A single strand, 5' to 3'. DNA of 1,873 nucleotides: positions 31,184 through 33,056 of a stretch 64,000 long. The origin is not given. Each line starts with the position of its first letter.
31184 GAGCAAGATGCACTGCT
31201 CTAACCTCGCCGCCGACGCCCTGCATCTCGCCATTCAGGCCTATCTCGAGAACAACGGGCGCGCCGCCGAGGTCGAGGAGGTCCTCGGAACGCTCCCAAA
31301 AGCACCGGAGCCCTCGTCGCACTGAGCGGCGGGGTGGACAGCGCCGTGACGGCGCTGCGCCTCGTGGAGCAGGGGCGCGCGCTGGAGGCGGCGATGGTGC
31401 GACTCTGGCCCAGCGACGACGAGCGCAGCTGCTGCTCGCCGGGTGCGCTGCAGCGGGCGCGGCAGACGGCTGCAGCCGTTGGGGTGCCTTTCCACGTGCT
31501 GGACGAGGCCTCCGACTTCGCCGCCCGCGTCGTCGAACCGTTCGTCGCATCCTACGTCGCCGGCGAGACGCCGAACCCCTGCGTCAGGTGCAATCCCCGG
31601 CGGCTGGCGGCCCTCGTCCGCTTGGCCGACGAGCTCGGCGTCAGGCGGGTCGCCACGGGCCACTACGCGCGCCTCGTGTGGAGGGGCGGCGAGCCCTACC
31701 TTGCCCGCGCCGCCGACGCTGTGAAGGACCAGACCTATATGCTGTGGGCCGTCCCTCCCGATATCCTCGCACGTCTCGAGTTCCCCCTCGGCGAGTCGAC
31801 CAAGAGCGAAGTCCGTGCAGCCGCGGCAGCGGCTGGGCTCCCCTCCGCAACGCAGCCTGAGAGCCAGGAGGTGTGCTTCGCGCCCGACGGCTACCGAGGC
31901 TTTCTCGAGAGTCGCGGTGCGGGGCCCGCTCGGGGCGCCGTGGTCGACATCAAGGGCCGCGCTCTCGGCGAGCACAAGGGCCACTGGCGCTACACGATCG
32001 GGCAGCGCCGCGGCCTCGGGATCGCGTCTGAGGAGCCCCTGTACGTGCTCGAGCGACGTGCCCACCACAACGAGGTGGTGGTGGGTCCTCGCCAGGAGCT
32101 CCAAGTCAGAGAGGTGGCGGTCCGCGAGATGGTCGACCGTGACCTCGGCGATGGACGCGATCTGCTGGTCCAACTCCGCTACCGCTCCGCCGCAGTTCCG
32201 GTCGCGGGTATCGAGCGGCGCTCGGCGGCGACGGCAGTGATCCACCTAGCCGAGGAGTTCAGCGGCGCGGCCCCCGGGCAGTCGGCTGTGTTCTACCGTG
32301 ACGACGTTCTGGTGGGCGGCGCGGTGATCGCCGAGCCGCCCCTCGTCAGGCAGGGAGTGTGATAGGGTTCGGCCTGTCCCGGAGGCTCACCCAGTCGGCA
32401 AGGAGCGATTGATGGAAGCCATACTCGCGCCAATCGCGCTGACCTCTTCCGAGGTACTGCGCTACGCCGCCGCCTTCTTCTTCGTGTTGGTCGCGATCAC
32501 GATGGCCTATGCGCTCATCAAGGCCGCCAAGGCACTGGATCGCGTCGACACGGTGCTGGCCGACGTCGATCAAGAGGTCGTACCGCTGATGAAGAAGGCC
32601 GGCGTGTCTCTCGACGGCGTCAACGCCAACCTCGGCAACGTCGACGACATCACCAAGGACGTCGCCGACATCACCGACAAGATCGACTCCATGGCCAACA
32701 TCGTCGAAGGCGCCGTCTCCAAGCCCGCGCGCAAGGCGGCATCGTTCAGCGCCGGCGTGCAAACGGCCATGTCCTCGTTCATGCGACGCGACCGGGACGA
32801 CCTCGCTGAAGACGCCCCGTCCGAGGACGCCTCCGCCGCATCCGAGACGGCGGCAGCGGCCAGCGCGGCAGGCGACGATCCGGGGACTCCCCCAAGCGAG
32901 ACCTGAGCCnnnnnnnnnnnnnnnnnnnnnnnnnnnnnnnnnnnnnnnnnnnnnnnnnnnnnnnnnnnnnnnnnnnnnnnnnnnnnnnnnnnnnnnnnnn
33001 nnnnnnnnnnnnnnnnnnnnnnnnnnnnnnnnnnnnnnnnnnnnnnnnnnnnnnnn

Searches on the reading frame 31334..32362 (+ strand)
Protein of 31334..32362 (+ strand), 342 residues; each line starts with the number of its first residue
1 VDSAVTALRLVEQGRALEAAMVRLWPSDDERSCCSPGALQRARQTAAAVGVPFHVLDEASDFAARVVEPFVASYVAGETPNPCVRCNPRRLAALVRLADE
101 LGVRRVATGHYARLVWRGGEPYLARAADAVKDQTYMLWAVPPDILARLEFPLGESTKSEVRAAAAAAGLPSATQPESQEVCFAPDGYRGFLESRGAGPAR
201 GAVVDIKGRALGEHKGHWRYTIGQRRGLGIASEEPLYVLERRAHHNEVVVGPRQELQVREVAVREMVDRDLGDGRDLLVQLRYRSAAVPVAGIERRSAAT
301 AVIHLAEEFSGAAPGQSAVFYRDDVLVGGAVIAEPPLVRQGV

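Call 33: search_protein_families(library=ncbifam, proteins=[window:31334-32362:+], max_evalue=0.00001)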
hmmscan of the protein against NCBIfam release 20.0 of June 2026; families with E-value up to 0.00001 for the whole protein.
window:31334-32362:+ (342 aa): 4 families
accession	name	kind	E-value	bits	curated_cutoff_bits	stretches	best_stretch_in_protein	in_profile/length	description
NF001138.1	PRK00143.1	equivalog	9.3e-93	310.9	284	1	2-332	11-345/345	tRNA 2-thiouridine(34) synthase MnmA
TIGR00420.1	trmU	equivalog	5e-76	255.8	236.95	1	2-332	12-351/351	tRNA 2-thiouridine(34) synthase MnmA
NF011258.0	PRK14664.1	equivalog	4.3e-66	223.4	680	1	1-334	16-347/362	tRNA 2-thiouridine(34) synthase MnmA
NF011259.0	PRK14665.1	equivalog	8.8e-59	199.2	364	1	2-333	17-359/360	tRNA 2-thiouridine(34) synthase MnmA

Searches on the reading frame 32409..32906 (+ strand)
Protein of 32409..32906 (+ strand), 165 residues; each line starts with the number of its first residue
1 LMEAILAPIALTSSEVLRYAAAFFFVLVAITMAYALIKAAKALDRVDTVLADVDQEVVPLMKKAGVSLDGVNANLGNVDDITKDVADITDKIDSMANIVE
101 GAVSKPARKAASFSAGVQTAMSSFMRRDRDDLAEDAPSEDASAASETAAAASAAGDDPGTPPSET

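Call 33: search_protein_families(library=ncbifam, proteins=[window:32409-32906:+], max_evalue=0.00001)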
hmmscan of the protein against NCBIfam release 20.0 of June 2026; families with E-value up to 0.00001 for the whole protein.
window:32409-32906:+ (165 aa): 0 families

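Call 69: search_protein_families(library=pfam, proteins=[window:32409-32906:+], max_evalue=0.00001)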
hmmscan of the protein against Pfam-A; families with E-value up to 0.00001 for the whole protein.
window:32409-32906:+ (165 aa): 1 family
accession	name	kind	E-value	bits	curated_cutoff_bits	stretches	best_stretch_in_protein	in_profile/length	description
PF06103.16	DUF948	-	8.3e-08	32.8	37.2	1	21-94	6-86/89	Bacterial protein of unknown function (DUF948)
